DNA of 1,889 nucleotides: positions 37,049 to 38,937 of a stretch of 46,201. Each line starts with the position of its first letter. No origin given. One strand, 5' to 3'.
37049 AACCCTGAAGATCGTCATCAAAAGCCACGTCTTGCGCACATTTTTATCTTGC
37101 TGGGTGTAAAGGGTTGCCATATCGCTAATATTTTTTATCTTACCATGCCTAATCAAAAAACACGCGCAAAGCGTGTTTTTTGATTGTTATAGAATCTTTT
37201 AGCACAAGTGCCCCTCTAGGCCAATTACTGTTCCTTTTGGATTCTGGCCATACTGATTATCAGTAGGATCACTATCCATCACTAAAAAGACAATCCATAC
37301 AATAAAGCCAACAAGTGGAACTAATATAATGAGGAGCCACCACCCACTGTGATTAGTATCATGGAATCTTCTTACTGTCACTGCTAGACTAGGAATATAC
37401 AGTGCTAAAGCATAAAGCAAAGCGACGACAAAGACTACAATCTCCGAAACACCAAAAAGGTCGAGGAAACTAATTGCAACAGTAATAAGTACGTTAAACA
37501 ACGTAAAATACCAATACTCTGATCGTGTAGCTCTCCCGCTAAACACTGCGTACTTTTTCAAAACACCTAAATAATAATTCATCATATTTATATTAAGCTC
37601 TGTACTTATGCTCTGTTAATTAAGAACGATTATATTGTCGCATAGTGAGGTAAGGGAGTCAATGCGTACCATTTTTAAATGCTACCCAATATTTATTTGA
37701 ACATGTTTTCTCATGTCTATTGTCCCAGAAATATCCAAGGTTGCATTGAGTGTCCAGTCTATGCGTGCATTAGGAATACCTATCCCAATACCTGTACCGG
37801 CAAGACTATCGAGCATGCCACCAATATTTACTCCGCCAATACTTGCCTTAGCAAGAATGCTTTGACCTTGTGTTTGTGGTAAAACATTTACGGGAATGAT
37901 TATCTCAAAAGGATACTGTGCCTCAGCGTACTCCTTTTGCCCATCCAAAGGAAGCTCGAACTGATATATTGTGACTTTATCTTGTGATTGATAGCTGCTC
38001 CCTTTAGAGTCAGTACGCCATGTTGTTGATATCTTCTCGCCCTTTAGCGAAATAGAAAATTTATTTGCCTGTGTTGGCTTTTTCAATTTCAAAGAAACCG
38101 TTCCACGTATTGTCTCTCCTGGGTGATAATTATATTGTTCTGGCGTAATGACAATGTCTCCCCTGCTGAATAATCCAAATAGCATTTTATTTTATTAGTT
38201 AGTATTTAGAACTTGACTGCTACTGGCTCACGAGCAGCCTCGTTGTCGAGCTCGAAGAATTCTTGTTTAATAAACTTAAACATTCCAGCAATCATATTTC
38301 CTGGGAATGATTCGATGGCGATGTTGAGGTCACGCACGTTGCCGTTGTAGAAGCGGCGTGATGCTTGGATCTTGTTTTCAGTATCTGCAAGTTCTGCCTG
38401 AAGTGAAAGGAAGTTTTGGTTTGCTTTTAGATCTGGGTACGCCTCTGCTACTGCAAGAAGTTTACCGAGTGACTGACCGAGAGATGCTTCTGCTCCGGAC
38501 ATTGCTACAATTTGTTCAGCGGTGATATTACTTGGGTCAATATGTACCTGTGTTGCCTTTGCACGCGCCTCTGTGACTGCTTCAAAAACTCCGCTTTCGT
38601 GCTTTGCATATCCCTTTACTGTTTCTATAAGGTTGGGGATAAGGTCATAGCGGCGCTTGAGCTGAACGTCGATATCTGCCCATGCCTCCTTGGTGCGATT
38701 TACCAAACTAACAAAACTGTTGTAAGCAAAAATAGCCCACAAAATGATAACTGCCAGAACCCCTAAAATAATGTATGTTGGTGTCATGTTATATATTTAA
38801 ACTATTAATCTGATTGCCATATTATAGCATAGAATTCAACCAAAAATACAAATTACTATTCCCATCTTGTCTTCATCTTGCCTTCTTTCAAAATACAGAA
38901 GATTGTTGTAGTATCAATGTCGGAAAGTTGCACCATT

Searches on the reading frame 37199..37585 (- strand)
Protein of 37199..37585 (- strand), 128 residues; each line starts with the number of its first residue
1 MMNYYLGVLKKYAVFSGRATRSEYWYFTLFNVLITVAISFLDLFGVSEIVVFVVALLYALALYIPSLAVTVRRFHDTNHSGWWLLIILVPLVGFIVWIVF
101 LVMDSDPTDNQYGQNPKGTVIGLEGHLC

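Call 6: search_protein_families(library=pfam, proteins=[window:37199-37585:-], max_evalue=0.01)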
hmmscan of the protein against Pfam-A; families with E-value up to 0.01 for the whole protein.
window:37199-37585:- (128 aa): 4 families
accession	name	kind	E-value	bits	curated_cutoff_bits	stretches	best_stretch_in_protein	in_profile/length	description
PF05656.20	DUF805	-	2.1e-32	112.3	25.7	1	12-114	1-111/111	Protein of unknown function (DUF805)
PF13396.11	PLDc_N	-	0.00084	19.7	23.3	1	66-100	6-40/42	Phospholipase_D-nuclease N-terminal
PF06532.16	NrsF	-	0.0055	17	26.8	1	41-108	40-107/204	Negative regulator of sigma F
PF10325.15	7TM_GPCR_Srz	-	0.0089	15.9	22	1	22-107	68-154/265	Serpentine type 7TM GPCR chemoreceptor Srz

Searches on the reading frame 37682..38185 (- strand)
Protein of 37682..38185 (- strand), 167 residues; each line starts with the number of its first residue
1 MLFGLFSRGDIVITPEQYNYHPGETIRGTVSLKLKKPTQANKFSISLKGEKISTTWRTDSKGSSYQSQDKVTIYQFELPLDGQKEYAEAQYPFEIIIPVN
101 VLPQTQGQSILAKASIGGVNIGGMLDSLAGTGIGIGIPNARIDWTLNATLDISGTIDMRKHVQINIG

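Call 6: search_protein_families(library=pfam, proteins=[window:37682-38185:-], max_evalue=0.01)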
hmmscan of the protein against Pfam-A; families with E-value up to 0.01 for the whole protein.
window:37682-38185:- (167 aa): 2 families
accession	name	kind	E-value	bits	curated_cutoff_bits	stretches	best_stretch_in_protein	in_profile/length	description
PF00339.34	Arrestin_N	-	2.3e-07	31.4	24.9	1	12-104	4-109/148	Arrestin (or S-antigen), N-terminal domain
PF02752.27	Arrestin_C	-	0.0096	16.7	27.7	0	19-108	15-100/137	Arrestin (or S-antigen), C-terminal domain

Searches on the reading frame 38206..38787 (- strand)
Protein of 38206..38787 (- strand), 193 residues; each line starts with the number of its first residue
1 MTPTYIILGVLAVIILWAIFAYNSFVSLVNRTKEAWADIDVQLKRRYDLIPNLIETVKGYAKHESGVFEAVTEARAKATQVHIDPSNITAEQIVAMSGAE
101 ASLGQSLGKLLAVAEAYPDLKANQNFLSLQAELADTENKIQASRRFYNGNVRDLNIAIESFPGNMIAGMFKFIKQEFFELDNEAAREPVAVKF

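Call 6: search_protein_families(library=pfam, proteins=[window:38206-38787:-], max_evalue=0.01)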
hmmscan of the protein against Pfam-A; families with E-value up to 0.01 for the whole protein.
window:38206-38787:- (193 aa): 1 family
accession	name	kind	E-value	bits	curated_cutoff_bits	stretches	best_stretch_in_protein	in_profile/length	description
PF04011.17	LemA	-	1.3e-59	200.8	26.2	1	35-193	1-149/149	LemA family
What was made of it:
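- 38206..38787 (-): lemA, the conserved upstream partner of htpX. It is adjacent to htpX in the empty alleles. PF04011, 201 bits (call 6).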
